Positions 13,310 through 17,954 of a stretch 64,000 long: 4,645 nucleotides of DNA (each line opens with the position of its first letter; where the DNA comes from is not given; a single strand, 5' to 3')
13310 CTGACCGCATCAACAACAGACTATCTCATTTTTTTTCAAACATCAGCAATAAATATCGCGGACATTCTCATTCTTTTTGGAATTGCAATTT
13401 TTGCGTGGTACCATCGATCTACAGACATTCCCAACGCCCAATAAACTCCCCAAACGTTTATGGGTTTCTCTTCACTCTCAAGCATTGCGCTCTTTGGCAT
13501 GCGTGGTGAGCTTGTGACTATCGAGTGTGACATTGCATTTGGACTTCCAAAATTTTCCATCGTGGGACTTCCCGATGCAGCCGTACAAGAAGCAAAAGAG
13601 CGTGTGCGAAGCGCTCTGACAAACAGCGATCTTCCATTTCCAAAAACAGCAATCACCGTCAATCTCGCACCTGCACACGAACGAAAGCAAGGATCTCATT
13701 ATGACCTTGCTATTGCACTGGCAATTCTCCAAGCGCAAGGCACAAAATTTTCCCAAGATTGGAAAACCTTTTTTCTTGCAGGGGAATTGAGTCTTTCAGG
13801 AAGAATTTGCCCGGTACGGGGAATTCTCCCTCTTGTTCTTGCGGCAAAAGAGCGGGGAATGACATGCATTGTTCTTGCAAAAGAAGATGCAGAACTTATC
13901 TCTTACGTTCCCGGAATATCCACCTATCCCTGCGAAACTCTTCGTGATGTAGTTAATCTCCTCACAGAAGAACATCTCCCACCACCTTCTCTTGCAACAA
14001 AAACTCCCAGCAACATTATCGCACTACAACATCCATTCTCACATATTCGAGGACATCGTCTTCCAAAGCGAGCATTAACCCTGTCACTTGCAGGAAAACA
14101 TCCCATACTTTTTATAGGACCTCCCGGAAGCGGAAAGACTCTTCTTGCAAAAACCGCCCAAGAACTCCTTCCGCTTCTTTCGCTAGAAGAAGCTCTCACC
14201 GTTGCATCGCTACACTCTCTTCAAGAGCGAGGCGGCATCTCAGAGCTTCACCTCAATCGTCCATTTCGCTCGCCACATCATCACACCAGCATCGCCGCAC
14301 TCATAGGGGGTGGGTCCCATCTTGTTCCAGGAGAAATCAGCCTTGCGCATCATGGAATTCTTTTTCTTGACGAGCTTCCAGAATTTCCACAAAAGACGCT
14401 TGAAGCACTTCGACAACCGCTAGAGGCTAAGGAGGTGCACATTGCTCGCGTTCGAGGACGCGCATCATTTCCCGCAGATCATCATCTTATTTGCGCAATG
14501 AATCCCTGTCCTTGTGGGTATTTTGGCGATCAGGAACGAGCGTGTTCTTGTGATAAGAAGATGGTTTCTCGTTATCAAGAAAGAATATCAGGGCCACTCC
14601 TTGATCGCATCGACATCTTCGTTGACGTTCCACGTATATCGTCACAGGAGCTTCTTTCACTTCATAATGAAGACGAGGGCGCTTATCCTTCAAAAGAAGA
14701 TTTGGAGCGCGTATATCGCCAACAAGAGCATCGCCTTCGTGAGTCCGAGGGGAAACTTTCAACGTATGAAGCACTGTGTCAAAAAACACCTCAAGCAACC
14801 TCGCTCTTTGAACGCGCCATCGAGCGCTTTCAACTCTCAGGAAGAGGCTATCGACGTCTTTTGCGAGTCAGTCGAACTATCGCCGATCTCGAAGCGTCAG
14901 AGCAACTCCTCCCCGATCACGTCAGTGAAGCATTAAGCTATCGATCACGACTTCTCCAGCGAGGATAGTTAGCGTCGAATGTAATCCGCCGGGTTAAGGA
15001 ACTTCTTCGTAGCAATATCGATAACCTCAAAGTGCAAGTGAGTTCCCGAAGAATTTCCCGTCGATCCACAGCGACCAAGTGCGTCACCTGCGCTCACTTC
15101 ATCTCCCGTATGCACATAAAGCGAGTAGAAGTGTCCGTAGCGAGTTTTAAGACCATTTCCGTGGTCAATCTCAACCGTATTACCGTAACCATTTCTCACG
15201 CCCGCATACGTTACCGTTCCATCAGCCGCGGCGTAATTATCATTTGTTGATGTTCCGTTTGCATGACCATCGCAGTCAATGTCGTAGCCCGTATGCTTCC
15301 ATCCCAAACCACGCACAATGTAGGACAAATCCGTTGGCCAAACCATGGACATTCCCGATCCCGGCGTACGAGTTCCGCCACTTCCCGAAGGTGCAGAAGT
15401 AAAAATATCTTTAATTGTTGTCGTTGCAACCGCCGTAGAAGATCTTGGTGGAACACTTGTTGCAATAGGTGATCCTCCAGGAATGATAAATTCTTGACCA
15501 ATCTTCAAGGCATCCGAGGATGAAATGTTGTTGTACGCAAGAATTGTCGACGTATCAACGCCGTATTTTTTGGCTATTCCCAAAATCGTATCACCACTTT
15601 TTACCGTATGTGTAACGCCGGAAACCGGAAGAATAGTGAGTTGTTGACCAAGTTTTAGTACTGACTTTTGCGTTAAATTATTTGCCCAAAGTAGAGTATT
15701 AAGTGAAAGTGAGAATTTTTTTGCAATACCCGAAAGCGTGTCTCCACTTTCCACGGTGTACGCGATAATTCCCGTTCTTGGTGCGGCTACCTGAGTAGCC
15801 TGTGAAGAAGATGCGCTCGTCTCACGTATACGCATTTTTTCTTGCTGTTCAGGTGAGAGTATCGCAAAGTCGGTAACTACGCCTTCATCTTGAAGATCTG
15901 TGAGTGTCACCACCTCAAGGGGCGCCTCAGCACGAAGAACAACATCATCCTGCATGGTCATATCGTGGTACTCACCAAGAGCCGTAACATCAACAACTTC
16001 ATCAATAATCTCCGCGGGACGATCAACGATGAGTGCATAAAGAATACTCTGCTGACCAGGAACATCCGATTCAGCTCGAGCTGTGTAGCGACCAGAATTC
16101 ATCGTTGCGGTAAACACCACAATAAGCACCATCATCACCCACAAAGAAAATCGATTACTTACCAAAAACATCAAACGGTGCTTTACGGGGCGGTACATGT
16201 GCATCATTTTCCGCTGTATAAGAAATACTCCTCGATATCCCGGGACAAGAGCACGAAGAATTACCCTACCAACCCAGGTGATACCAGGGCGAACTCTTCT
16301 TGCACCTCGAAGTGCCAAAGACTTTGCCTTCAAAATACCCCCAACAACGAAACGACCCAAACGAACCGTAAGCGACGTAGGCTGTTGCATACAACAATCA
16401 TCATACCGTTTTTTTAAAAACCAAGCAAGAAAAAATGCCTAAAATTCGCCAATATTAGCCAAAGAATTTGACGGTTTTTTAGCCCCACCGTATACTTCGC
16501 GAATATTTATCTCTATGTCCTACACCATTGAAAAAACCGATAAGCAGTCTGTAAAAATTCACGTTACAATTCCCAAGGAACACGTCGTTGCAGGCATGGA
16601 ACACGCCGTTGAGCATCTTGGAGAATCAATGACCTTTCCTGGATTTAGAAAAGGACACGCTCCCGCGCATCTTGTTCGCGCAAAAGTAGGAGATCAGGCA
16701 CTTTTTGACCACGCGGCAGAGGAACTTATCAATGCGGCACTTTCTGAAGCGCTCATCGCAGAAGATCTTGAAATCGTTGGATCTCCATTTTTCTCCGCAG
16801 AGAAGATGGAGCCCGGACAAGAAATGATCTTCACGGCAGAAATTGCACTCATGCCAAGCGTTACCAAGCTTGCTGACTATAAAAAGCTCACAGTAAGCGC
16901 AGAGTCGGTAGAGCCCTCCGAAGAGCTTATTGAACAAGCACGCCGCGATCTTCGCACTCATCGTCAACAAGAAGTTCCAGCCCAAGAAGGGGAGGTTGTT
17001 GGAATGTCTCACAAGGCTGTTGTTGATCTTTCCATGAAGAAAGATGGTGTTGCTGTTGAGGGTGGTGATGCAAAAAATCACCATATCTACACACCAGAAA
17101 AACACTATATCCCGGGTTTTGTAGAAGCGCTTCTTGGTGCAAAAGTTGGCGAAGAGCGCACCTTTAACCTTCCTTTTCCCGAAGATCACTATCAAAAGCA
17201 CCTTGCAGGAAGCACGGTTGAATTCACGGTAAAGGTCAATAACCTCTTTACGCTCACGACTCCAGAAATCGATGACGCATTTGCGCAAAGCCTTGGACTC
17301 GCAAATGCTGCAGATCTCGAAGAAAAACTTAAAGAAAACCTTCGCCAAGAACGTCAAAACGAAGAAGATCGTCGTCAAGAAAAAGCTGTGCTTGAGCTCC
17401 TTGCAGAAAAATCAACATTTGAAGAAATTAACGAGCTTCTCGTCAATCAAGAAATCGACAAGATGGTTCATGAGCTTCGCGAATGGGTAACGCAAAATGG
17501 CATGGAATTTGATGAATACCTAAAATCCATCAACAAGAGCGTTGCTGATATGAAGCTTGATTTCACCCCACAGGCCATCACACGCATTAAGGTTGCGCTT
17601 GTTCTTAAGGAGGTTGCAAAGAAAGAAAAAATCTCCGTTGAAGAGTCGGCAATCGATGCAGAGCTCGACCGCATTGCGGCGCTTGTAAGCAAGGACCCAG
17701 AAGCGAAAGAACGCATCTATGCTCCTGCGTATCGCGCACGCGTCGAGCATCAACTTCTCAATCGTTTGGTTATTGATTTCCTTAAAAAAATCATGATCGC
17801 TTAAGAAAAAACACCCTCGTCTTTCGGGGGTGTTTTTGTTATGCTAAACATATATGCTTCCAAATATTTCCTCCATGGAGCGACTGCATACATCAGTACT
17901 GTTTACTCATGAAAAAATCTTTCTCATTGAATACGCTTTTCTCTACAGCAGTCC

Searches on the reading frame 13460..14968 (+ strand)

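Call 10: search_protein_families(library=pfam, proteins=[window:13460-14968:+], max_evalue=0.001)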
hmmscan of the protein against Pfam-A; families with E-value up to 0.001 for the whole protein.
window:13460-14968:+ (502 aa): 8 families
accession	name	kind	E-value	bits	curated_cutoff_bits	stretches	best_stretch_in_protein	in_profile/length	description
PF01078.27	Mg_chelatase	-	2.9e-81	272.3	20.3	1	193-397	2-206/207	Magnesium chelatase, subunit ChlI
PF13541.12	ChlI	-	4.1e-41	140.1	27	1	21-142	1-120/121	Subunit ChlI of Mg-chelatase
PF13335.12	Mg_chelatase_C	-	2.7e-19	70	26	1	416-495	12-94/94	Magnesium chelatase, subunit ChlI C-terminal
PF07728.20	AAA_5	-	1.6e-09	38.3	22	1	216-351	2-125/139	AAA domain (dynein-related subfamily)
PF00158.32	Sigma54_activat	-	1e-06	29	20.2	1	289-348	85-142/168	Sigma-54 interaction domain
PF00493.29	MCM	-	1.1e-06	28.4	23.3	1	287-387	111-201/224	MCM P-loop domain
PF05362.19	Lon_C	-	4.8e-06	26.7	21.1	1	12-152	36-181/205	Lon protease (S16) C-terminal proteolytic domain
PF00004.35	AAA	-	0.00072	20.4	21.2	0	216-306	1-66/131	ATPase family associated with various cellular activities (AAA)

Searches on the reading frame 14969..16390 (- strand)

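Call 29: search_protein_families(library=pfam, proteins=[window:14969-16390:-], max_evalue=0.001)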
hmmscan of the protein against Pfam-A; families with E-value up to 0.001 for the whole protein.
window:14969-16390:- (473 aa): 5 families
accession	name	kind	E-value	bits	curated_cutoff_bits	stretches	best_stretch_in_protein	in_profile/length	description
PF01476.26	LysM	-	8e-27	93.4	20.9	2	261-304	1-43/43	LysM domain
PF01551.29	Peptidase_M23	-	2.5e-24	85.7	28.7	1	366-458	3-89/96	Peptidase family M23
PF23473.1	LysM3_LYK4_5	-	1.6e-12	47.7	29.3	2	209-244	3-38/48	LYK4/5 LysM3 domain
PF23446.1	LysM1_NFP_LYK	-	1.2e-06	29.7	36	0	268-304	17-54/60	NFP/LYK LysM1 domain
PF23472.1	LysM2_CERK1_LYK3_4_5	-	0.00086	19.6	27.4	0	259-304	6-54/56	LYK3/4/5 LysM2 domain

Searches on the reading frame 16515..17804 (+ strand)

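Call 29: search_protein_families(library=pfam, proteins=[window:16515-17804:+], max_evalue=0.001)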
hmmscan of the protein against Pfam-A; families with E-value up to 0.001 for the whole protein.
window:16515-17804:+ (429 aa): 3 families
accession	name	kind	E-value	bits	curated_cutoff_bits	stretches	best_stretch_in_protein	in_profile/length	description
PF05697.18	Trigger_N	-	3.1e-32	112.3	22.2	1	1-142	1-140/144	Bacterial trigger factor protein (TF)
PF05698.19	Trigger_C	-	4.8e-23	82.4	22.7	1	266-424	3-161/162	Bacterial trigger factor protein (TF) C-terminus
PF00254.34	FKBP_C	-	3.1e-09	37.5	21.1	1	170-241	19-93/94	FKBP-type peptidyl-prolyl cis-trans isomerase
